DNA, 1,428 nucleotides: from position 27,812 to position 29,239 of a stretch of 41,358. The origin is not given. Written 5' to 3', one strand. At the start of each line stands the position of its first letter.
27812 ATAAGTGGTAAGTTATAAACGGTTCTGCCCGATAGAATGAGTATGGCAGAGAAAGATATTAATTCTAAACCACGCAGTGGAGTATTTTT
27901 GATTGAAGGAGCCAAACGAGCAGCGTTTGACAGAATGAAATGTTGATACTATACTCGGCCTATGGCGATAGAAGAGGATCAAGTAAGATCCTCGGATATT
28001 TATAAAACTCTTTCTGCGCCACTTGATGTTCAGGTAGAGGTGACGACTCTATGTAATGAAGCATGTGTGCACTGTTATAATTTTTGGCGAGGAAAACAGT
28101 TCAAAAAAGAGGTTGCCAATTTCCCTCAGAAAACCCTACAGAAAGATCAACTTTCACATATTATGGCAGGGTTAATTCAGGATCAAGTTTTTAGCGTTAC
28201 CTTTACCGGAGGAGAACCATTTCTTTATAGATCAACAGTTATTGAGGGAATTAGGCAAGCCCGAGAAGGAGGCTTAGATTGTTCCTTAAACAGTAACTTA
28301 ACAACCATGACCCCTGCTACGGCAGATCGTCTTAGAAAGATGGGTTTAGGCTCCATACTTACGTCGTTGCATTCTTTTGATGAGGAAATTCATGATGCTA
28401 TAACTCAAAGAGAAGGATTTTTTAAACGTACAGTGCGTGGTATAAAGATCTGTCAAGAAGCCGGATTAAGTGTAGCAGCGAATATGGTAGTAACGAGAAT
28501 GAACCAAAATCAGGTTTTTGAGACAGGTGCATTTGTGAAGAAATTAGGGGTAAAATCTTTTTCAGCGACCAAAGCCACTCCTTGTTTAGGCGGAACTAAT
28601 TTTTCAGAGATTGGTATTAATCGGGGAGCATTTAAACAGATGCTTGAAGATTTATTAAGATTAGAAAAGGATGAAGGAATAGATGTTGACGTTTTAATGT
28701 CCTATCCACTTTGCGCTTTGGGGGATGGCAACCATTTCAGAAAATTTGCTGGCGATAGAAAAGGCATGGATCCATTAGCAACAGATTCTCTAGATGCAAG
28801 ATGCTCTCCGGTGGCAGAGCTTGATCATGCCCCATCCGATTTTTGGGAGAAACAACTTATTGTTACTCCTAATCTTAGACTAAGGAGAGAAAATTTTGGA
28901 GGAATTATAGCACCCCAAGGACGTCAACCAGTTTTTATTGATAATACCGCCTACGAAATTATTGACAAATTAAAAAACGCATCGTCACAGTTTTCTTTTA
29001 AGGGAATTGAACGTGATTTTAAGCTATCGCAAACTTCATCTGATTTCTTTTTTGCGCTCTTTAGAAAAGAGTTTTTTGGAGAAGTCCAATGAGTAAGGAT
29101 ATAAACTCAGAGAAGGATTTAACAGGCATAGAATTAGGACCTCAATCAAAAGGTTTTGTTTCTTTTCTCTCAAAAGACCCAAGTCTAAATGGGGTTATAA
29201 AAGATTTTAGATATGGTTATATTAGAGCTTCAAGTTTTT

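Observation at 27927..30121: Radical SAM / HExxH peptidase / Cys-Pro-Gly repeat peptide operon: candidate undescribed RiPP pathway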

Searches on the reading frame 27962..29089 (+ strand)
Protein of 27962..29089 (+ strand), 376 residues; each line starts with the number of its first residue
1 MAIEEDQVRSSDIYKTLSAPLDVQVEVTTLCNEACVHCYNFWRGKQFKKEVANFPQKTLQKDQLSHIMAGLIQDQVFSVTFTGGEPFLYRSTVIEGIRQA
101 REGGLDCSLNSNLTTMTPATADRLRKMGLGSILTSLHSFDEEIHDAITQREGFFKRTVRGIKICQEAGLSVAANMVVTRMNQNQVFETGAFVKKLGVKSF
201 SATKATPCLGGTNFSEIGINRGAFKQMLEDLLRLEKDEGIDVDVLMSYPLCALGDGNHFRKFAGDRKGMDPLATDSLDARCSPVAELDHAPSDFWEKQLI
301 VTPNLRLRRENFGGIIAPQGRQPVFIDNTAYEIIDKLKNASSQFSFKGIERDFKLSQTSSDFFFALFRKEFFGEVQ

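Call 3: search_protein_families(library=pfam, proteins=[window:27962-29089:+], max_evalue=1)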
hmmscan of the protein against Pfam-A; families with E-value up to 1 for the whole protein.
window:27962-29089:+ (376 aa): 3 families
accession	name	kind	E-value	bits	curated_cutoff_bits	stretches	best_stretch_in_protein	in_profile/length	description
PF04055.27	Radical_SAM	-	5.3e-23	82.5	29.5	1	25-181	1-155/166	Radical SAM superfamily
PF13353.11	Fer4_12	-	3.9e-06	27.6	22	1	31-105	15-82/137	4Fe-4S single cluster domain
PF19238.5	Radical_SAM_2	-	0.012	15.8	26.7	1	113-184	61-132/151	Radical SAM-like domain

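Call 4: search_protein_families(library=ncbifam, proteins=[window:27962-29089:+], max_evalue=1)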
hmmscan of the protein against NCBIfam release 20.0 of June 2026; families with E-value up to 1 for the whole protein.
window:27962-29089:+ (376 aa): 71 families (the best 25 are shown)
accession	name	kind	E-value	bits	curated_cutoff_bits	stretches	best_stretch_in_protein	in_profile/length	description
TIGR04545.1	rSAM_ahbD_hemeb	equivalog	4.7e-23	82.2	500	1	25-237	4-207/339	heme b synthase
TIGR04055.1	rSAM_NirJ2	equivalog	5.7e-23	82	500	1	26-242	5-211/326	putative heme d1 biosynthesis radical SAM protein NirJ2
TIGR02668.1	moaA_archaeal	equivalog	1.4e-21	76.8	325.25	1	22-193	11-174/303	GTP 3',8-cyclase MoaA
TIGR04303.1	GeoRSP_rSAM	equivalog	2e-21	76.9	400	1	17-252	1-224/325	GeoRSP system radical SAM/SPASM protein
TIGR04053.2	TIGR04053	equivalog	3.4e-20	72.6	395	1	18-202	5-183/366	TIGR04053 family radical SAM/SPASM domain-containing protein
TIGR02666.1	moaA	equivalog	4.9e-20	71.8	284.05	1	23-195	12-183/336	GTP 3',8-cyclase MoaA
TIGR04546.1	rSAM_ahbC_deAc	equivalog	6.4e-19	68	650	1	25-186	43-194/390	12,18-didecarboxysiroheme deacetylase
TIGR04347.1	pseudo_SAM_Halo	equivalog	8.4e-19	68.1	525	1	23-246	40-256/390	TIGR04347 family pseudo-SAM/SPASM protein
NF050035.1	rSAM_WgK_link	exception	2.2e-18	66.4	650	1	17-243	5-221/367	radical SAM/SPASM peptide maturase WgkB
NF038283.1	viperin_w_prok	equivalog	3.4e-18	65.8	180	1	26-226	7-208/281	viperin family antiviral radical SAM protein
TIGR04251.1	SCM_rSAM_ScmF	equivalog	3.8e-18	66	400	1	27-217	10-194/353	SynChlorMet cassette radical SAM/SPASM protein ScmF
NF001199.0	PRK00164.2-1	equivalog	6.2e-18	65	231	1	23-194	14-177/308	GTP 3',8-cyclase MoaA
TIGR04051.1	rSAM_NirJ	equivalog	7.8e-18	64.6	515.45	1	28-200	9-171/354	heme d1 biosynthesis radical SAM protein NirJ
TIGR04054.1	rSAM_NirJ1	equivalog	8.8e-18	64.1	650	1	23-197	38-202/387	putative heme d1 biosynthesis radical SAM protein NirJ1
TIGR03977.1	rSAM_pair_HxsC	equivalog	1.2e-17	63.8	267.9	1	25-254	29-254/292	His-Xaa-Ser system radical SAM maturase HxsC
TIGR02109.1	PQQ_syn_pqqE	equivalog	1.1e-12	47.6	381.35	1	16-195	2-172/358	pyrroloquinoline quinone biosynthesis protein PqqE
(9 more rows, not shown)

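Call 5: find_homologous_proteins(query=window:27962-29089:+, max_evalue=0.00001)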
Query window:27962-29089:+ (376 aa): 154 proteins with E <= 0.00001 among 2622 candidates; the best 120 are listed.
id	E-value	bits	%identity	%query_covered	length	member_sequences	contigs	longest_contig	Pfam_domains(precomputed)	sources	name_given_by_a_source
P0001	2.3e-249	844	99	100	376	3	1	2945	PF04055.28,PF13353.12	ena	-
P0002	5.1e-215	731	90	70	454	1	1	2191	PF04055.28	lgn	-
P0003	3.3e-213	725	89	70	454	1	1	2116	PF04055.28,PF13353.12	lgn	-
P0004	5.6e-213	725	88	70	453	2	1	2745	PF04055.28,PF13353.12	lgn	-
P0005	7.0e-213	724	87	70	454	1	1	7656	PF04055.28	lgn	-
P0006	5.2e-210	715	89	70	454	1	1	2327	PF04055.28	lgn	-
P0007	2.3e-208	710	86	70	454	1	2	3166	PF04055.28,PF13353.12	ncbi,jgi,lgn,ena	-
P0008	7.6e-196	668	80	74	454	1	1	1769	PF04055.28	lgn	-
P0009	5.2e-190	649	80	69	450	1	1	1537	PF04055.28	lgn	-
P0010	2.8e-177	607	87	70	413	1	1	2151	PF13186.12,PF04055.28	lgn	-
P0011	1.4e-170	585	68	68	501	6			PF13186.12,PF04055.28,PF13353.12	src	-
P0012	8.7e-170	583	87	49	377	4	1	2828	PF04055.28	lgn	-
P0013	7.4e-167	573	67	69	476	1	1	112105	PF13186.12,PF04055.28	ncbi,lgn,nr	ncbi:MAG: radical SAM protein [Candidatus Levybacteria bacterium]|nr:radical SAM protein [Candidatus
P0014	5.3e-165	567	68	67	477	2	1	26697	PF04055.28,PF13353.12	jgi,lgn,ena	-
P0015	8.5e-165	566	64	69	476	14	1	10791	PF13186.12,PF04055.28,PF13353.12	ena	-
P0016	9.0e-162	556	67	79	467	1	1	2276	PF13186.12,PF04055.28,PF13353.12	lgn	-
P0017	5.2e-161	554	67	67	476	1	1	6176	PF13186.12,PF04055.28,PF13353.12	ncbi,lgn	-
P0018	1.7e-160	552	66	68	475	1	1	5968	PF13186.12,PF04055.28,PF13353.12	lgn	-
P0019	2.1e-160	552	67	67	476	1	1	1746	PF13186.12,PF04055.28,PF13353.12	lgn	-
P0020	4.0e-156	538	100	65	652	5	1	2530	PF04055.28,PF07669.18,PF13353.12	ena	-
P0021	1.4e-155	536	64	69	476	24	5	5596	PF04055.28,PF13353.12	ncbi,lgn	-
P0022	8.8e-154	530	64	69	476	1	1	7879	PF13186.12,PF04055.28,PF13353.12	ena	-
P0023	1.7e-153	529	63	69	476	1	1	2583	PF13186.12,PF04055.28,PF13353.12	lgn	-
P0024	6.3e-151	521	67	67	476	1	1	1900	PF13186.12,PF04055.28,PF13353.12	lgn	-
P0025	7.3e-151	520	66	69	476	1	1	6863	PF13186.12,PF04055.28,PF13353.12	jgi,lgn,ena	-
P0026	1.7e-150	519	87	70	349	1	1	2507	PF04055.28,PF13353.12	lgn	-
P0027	2.2e-150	519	63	67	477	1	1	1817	PF13186.12,PF04055.28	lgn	-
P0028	3.9e-150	518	65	69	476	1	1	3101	PF13186.12,PF04055.28,PF13353.12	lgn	-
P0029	1.2e-144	500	64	69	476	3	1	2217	PF13186.12,PF04055.28,PF13353.12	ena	-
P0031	3.5e-115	403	56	69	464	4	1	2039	PF13186.12,PF04055.28,PF13353.12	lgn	-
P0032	1.5e-107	378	56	67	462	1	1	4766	PF13186.12,PF04055.28,PF13353.12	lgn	-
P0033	3.0e-98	347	47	82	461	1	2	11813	PF13186.12,PF04055.28,PF13353.12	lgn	-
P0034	1.3e-87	312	49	67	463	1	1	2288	PF04055.28,PF13353.12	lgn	-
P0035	6.3e-87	310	72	34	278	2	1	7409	PF13186.12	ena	-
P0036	2.0e-83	299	49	73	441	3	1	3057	PF13186.12,PF04055.28,PF13353.12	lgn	-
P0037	1.3e-81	293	81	28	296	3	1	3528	PF13186.12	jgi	-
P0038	1.0e-78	283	71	31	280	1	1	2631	PF13186.12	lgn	-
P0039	1.2e-78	283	47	67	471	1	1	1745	PF13186.12,PF04055.28,PF13353.12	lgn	-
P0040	3.4e-78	281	46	70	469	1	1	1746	PF13186.12,PF04055.28,PF13353.12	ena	-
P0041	2.5e-77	278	48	66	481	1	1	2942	PF04055.28,PF13353.12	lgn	-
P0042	3.8e-72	261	43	81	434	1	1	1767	PF04055.28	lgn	-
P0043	3.4e-69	252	46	66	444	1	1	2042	PF13186.12,PF04055.28,PF13353.12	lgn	-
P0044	1.8e-66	243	41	82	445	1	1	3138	PF13186.12,PF04055.28,PF13353.12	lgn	-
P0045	2.0e-66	243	43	68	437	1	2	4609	PF04055.28,PF13353.12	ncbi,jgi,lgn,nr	ncbi:MAG TPA: radical SAM protein [Candidatus Saccharimonadales bacterium]|jgi:radical SAM protein w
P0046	1.5e-65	240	41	76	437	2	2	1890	PF13186.12,PF04055.28,PF13353.12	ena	-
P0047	8.1e-65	237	46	67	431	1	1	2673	PF04055.28,PF13353.12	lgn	-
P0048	1.8e-64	236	44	68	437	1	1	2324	PF04055.28,PF13353.12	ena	-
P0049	1.9e-64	236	42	67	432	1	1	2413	PF04055.28,PF13353.12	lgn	-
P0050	3.2e-61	225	42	66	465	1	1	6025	PF13186.12,PF04055.28,PF13353.12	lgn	-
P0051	9.6e-60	221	41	67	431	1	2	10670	PF04055.28,PF13353.12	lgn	-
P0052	4.1e-59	219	43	73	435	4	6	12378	PF04055.28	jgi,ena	-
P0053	4.6e-59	218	46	67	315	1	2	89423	PF13186.12,PF04055.28,PF13353.12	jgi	-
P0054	5.6e-59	218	44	67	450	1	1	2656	PF13186.12,PF04055.28,PF13353.12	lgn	-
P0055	8.6e-59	217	42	68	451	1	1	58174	PF04055.28,PF13353.12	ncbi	-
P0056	7.2e-57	211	39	76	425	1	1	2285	PF04055.28,PF13353.12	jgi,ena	-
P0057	9.7e-57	211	39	76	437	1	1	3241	PF13186.12,PF04055.28,PF13353.12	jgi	jgi:radical SAM protein with 4Fe4S-binding SPASM domain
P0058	1.5e-56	210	41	66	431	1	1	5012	PF04055.28,PF13353.12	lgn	-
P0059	2.3e-56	210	38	76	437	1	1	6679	PF13186.12,PF04055.28,PF13353.12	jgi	-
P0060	3.4e-55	206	39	71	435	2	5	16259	PF04055.28,PF13353.12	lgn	-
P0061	1.4e-54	204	38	77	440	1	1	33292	PF13186.12,PF04055.28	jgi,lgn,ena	-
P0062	2.6e-54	203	42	67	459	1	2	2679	PF04055.28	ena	-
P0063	2.8e-54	203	36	74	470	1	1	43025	PF04055.28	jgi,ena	-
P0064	4.7e-54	202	40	70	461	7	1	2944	PF04055.28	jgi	-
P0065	6.0e-54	202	40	76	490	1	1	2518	PF13186.12,PF04055.28,PF13353.12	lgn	-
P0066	1.3e-53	200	39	75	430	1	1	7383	PF04055.28,PF13353.12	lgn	-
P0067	2.3e-53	200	41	75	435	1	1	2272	PF04055.28,PF13353.12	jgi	jgi:AdoMet-dependent heme synthase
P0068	1.0e-52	198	40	68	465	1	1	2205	PF04055.28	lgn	-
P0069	1.1e-52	197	41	69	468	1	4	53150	PF04055.28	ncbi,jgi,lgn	ncbi:MAG: radical SAM protein [Patescibacteria group bacterium]|jgi:radical SAM protein with 4Fe4S-b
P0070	3.7e-52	196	40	73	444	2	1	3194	PF13186.12,PF04055.28,PF13353.12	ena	-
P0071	4.0e-52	196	41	69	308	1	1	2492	PF04055.28,PF13353.12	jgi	-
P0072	5.8e-52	195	43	65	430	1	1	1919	PF04055.28,PF13353.12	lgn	-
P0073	9.6e-52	194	41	75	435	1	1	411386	PF04055.28,PF13353.12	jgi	jgi:radical SAM protein with 4Fe4S-binding SPASM domain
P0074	1.0e-51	194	41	68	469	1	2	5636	PF04055.28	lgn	-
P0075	2.2e-51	193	41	68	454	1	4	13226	PF13186.12,PF04055.28,PF13353.12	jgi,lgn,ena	-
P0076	2.9e-51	193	43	66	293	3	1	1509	PF04055.28,PF13353.12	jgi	-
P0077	3.9e-51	192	39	70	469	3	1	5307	PF04055.28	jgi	jgi:radical SAM protein with 4Fe4S-binding SPASM domain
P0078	3.3e-50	189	38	70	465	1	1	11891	PF04055.28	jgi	jgi:radical SAM protein with 4Fe4S-binding SPASM domain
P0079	6.7e-50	188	34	67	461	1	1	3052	PF04055.28,PF13353.12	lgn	-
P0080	7.3e-50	188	36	76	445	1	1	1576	PF13186.12,PF04055.28,PF13353.12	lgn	-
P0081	1.0e-49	188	38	67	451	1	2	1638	PF13186.12,PF04055.28,PF13353.12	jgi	jgi:radical SAM protein with 4Fe4S-binding SPASM domain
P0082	1.5e-49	187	40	68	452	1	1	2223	PF13186.12,PF04055.28,PF13353.12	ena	-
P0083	1.7e-49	187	34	84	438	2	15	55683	PF04055.28,PF13353.12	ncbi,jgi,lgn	jgi:radical SAM protein with 4Fe4S-binding SPASM domain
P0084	1.8e-49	187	40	66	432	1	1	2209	PF04055.28,PF13353.12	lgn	-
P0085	3.6e-49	186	37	75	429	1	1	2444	PF04055.28,PF13353.12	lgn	-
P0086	4.9e-49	185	41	64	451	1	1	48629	PF13186.12,PF04055.28,PF13353.12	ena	-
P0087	9.8e-49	184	41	66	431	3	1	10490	PF04055.28,PF13353.12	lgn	-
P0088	1.7e-48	184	42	65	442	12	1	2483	PF04055.28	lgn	-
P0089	2.2e-48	183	37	75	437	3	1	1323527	PF04055.28,PF13353.12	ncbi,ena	-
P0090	1.1e-47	181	37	68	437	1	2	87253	PF13186.12,PF04055.28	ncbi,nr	ncbi:radical SAM protein [Candidatus Parcubacteria bacterium]|nr:radical SAM protein [Patescibacteri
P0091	1.8e-47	180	41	64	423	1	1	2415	PF04055.28,PF13353.12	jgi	jgi:radical SAM protein with 4Fe4S-binding SPASM domain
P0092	7.3e-47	178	40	64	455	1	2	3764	PF13186.12,PF04055.28,PF13353.12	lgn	-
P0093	8.3e-47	178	38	73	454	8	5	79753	PF13186.12,PF04055.28,PF13353.12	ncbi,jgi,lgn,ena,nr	ncbi:MAG: radical SAM protein [Candidatus Paceibacterota bacterium]|jgi:radical SAM protein with 4Fe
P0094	8.8e-47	178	40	63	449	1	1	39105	PF04055.28,PF13353.12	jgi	-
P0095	1.1e-46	178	40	64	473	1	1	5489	PF04055.28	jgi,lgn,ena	-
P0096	1.5e-45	174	35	68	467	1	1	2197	PF04055.28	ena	-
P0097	1.6e-45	174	39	68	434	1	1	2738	PF13186.12,PF04055.28,PF13353.12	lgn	-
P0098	2.0e-45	174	36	69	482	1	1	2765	PF04055.28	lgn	-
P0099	2.6e-45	173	35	70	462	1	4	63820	PF04055.28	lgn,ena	-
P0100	2.1e-44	170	38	68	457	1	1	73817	PF04055.28,PF13353.12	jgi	jgi:pyrroloquinoline quinone biosynthesis protein E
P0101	3.1e-44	170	36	67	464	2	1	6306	PF04055.28,PF13353.12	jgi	jgi:radical SAM protein with 4Fe4S-binding SPASM domain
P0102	3.0e-43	166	38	68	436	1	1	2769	PF04055.28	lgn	-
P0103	3.1e-43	166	35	67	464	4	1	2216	PF04055.28,PF13353.12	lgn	-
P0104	4.0e-43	166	36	65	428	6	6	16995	PF04055.28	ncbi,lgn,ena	-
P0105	7.3e-43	165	36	67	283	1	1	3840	PF04055.28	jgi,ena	-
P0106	1.6e-42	164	34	70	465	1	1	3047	PF04055.28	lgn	-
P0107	2.8e-42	163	41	58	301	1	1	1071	PF04055.28,PF13353.12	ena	-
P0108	8.1e-42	162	39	64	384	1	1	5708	PF04055.28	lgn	-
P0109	1.7e-41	161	37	66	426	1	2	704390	PF04055.28,PF13353.12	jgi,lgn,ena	-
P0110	7.5e-40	155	35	62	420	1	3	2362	PF04055.28,PF13353.12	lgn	-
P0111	1.2e-37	148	36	64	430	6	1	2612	PF04055.28,PF13353.12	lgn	-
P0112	2.0e-25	108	34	50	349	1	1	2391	PF13186.12,PF04055.28,PF13353.12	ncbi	-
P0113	7.1e-19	86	28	62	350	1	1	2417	PF13186.12,PF04055.28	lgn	-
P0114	1.4e-16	79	32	50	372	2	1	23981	PF13186.12,PF04055.28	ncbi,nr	ncbi:MAG: radical SAM protein [Planctomycetes bacterium]|nr:radical SAM protein [Planctomycetota bac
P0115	4.4e-16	77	34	47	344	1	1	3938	PF13186.12,PF04055.28,PF13353.12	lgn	-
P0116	9.8e-16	76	30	45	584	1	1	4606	PF04055.28,PF13353.12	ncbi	ncbi:MAG: radical SAM protein, partial [Nanobdellota archaeon]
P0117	2.0e-15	75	32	43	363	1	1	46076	PF13186.12,PF04055.28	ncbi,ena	-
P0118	3.0e-15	74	33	47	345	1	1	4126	PF13186.12,PF04055.28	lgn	-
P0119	5.6e-15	73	29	47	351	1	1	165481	PF13186.12,PF04055.28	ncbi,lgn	-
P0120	1.2e-14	72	33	48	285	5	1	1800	PF04055.28,PF13353.12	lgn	-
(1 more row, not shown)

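Call 8: find_related_loci(query=A1, collection=genome_contigs, flank=5000)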
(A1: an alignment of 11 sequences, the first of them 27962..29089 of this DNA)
Query A1 (376 aa) in genome_contigs; peptide patterns used: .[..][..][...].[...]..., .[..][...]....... (x = any residue, [..] = any of these).
600 stretches matched a pattern (row limit reached: there are more); 165 encode a relative of the query (tblastn E <= 1e-3); the best 80 are kept; 80 distinct loci.
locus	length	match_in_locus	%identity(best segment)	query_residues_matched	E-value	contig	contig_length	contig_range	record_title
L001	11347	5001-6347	64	6-376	3e-111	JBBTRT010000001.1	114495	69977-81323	MAG: Patescibacteria group bacterium isolate H52-bin002_1 H52_bin002_1_000000000001, whole genome shotgun sequence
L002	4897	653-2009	87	1-374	7e-128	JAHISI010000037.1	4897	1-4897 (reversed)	MAG: Patescibacteria group bacterium isolate MM_PC_MetaG.mb.168 MM_PC_MetaG.mb.168_k141_968422, whole genome shotgun seq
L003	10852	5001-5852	41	10-299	2e-67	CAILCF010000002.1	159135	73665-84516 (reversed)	uncultured bacterium isolate AM-lipid-01-D7_bin-1717 genome assembly, contig: bin-1717:2/5, whole genome shotgun sequenc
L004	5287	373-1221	42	13-301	6e-67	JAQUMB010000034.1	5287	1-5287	MAG: Patescibacteria group bacterium isolate STD1_144 NODE_59458_length_5287_cov_3.864341_Sandtown_D1, whole genome shot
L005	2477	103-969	41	13-297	4e-65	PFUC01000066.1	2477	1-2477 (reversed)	MAG: Candidatus Collierbacteria bacterium CG_4_9_14_3_um_filter_43_16 CG_4_9_14_3_um_filter_150_scaffold_60065_c, whole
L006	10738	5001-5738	40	9-259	3e-59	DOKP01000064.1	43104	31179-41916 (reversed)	MAG TPA_asm: Candidatus Moraniibacteriota bacterium isolate UBA9337 contig_974, whole genome shotgun sequence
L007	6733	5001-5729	43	13-262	4e-59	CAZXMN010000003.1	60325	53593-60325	MAG TPA_asm: uncultured Candidatus Saccharibacteria bacterium isolate binchicken_co241_292 genome assembly, contig: NODE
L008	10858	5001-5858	39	9-299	4e-59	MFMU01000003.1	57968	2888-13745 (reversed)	MAG: Candidatus Kaiserbacteria bacterium RIFOXYD1_FULL_47_14 rifoxyd1_full_scaffold_167, whole genome shotgun sequence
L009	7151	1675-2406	42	14-263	2e-56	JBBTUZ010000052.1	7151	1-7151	MAG: Patescibacteria group bacterium isolate H32-bin045_1 H32_bin045_1_000000000052, whole genome shotgun sequence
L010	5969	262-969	38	14-253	4e-53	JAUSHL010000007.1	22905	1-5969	MAG: Candidatus Daviesbacteria bacterium isolate E14_metabat.bin.192 E14_k141_1412437, whole genome shotgun sequence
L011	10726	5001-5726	41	13-262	4e-52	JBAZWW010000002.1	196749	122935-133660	MAG: Patescibacteria group bacterium isolate SO_2017_GW1_41 NODE_537_length_196749_cov_1.715841_OW334_2017, whole genome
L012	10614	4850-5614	41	8-266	2e-56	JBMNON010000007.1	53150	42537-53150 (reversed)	MAG: Patescibacteria group bacterium isolate SBF912SR5HQ0001 scaffold_635_c1, whole genome shotgun sequence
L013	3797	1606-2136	34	17-204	5e-26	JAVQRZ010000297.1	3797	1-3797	MAG: Candidatus Korarchaeum sp. isolate SKYBB_h_bin43 k141_790933, whole genome shotgun sequence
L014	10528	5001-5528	33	17-201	6e-24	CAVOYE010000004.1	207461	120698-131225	MAG: uncultured Chloroflexia bacterium isolate MFD09964.bin.2.39 genome assembly, contig: contig_12655, whole genome sho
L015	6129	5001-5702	27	7-253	5e-24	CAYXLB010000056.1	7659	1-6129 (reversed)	MAG TPA_asm: uncultured Thermoplasmata archaeon isolate SRP144503_co3_221 genome assembly, contig: NODE_3882_length_7659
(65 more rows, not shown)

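Call 20: search_solved_structures(query=P0013, max_evalue=0.001, show_alignments=1)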
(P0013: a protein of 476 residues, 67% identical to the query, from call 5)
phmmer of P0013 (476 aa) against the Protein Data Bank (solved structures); distinct sequences matched with E-value up to 0.001: 9.
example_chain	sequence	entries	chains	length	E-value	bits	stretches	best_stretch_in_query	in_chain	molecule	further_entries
6efn_A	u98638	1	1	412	2.2e-11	46.4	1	41-326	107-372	Sporulation killing factor maturation protein SkfB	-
7vob_C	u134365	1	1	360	2.9e-11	46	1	90-223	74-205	Cytosylglucuronate decarboxylase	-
7voc_C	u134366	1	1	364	2.9e-11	46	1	90-223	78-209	Cytosylglucuronate decarboxylase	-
5v1q_A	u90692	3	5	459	8.8e-08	34.5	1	38-358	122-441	Radical SAM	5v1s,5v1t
1tv7_A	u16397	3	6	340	2e-07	33.4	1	41-217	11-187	Molybdenum cofactor biosynthesis protein A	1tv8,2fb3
2fb2_A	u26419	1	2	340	3.5e-07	32.5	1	41-217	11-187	Molybdenum cofactor biosynthesis protein A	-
9dfu_A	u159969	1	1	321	7.1e-06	28.2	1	41-206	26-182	Radical SAM core domain-containing protein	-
9dfn_A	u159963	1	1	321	1.7e-05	27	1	41-206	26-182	Radical SAM core domain-containing protein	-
7n7h_A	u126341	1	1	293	0.00013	24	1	40-206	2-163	VIPERIN-LIKE ENZYME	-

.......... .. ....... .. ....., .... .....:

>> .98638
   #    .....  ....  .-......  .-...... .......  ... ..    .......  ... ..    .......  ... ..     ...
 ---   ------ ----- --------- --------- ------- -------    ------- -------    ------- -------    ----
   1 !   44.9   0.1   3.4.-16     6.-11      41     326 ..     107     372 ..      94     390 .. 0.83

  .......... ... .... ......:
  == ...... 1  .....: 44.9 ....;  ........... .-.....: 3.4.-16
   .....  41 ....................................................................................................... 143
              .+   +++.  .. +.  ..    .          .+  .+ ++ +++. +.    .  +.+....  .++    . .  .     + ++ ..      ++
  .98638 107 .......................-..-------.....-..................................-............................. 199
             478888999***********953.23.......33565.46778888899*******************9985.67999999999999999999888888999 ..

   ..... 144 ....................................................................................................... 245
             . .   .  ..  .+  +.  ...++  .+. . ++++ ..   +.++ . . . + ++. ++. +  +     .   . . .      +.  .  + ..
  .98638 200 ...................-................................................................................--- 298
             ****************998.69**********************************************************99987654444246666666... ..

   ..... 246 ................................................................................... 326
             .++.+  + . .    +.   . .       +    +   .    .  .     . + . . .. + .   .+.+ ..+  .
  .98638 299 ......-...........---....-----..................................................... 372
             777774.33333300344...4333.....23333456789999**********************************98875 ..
